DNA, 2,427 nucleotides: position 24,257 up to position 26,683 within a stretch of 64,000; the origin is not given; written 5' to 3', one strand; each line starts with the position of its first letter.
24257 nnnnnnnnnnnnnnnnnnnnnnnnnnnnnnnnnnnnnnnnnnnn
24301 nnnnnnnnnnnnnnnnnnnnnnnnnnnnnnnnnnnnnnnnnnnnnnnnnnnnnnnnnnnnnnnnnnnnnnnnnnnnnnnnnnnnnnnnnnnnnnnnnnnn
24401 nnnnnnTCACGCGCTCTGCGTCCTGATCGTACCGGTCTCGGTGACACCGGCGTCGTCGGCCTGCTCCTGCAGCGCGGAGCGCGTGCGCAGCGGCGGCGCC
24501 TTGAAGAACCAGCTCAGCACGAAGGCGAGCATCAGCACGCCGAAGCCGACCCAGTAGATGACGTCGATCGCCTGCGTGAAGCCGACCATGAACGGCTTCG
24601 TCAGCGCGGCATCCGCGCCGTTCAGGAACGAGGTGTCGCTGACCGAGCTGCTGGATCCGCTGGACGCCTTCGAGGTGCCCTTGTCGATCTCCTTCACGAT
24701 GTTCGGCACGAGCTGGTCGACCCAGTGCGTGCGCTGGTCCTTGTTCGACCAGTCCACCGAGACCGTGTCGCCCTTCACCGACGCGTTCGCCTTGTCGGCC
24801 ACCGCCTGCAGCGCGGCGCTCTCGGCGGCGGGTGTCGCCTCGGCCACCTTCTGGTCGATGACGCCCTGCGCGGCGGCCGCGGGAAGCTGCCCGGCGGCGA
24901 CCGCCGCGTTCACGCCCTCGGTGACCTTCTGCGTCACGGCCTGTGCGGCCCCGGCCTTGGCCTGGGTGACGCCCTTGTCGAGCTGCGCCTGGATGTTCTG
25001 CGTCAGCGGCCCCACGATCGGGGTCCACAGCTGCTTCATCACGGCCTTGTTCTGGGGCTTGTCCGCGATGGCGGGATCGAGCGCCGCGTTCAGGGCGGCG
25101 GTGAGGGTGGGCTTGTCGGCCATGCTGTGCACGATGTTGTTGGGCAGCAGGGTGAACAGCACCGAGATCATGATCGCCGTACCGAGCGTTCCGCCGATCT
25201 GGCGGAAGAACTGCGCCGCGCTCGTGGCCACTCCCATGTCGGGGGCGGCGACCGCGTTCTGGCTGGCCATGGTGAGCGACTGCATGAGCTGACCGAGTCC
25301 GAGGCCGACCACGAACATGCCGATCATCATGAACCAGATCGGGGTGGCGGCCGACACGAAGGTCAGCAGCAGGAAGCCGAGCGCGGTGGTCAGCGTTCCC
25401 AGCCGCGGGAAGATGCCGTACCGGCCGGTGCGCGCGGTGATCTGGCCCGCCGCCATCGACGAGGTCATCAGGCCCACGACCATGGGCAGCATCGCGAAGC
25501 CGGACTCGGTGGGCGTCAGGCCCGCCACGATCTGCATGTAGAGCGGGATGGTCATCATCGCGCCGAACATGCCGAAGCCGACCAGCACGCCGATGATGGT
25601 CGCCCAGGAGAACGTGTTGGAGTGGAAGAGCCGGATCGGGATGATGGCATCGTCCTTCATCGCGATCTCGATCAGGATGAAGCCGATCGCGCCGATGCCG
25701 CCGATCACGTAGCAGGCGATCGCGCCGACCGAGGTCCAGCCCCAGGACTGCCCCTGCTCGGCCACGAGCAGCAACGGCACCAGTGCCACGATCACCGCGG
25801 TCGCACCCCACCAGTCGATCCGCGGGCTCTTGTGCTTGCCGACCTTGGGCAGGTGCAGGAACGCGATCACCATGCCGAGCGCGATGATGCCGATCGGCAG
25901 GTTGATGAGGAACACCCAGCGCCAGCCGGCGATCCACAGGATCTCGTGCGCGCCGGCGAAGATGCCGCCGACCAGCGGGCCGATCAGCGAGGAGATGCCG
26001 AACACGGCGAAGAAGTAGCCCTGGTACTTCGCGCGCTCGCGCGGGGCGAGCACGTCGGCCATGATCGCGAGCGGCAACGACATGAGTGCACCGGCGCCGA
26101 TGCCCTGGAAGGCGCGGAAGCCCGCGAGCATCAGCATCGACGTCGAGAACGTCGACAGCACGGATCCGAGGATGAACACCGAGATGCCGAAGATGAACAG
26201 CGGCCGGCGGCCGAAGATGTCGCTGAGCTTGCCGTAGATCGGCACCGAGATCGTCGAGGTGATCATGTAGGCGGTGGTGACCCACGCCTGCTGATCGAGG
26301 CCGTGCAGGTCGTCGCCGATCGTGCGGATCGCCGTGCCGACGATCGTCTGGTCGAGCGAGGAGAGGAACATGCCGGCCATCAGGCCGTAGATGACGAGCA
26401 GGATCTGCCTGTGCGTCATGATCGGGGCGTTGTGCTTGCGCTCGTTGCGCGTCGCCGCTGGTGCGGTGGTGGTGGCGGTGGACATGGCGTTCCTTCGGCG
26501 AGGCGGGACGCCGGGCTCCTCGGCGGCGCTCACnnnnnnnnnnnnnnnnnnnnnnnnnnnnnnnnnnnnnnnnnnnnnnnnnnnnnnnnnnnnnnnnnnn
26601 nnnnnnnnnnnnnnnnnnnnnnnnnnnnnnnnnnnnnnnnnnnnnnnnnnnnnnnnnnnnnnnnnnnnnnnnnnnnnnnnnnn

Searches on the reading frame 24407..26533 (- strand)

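Call 62: search_protein_families(library=pfam, proteins=[window:24407-26533:-], max_evalue=0.01)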
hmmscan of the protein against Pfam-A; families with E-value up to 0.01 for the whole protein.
window:24407-26533:- (708 aa): 4 families
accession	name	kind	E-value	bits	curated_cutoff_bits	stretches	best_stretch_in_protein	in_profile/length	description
PF07690.21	MFS_1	-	1.5e-51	175.8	33.4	1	51-452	1-347/347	Major Facilitator Superfamily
PF13347.12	MFS_2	-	1.4e-10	40.7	27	2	81-192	260-376/427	MFS/sugar transport protein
PF00083.30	Sugar_tr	-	2.2e-09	37.2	22.3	1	81-222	47-188/452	Sugar (and other) transporter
PF06609.19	TRI12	-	2.5e-05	23.4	23.2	1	67-469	65-475/599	Fungal trichothecene efflux pump (TRI12)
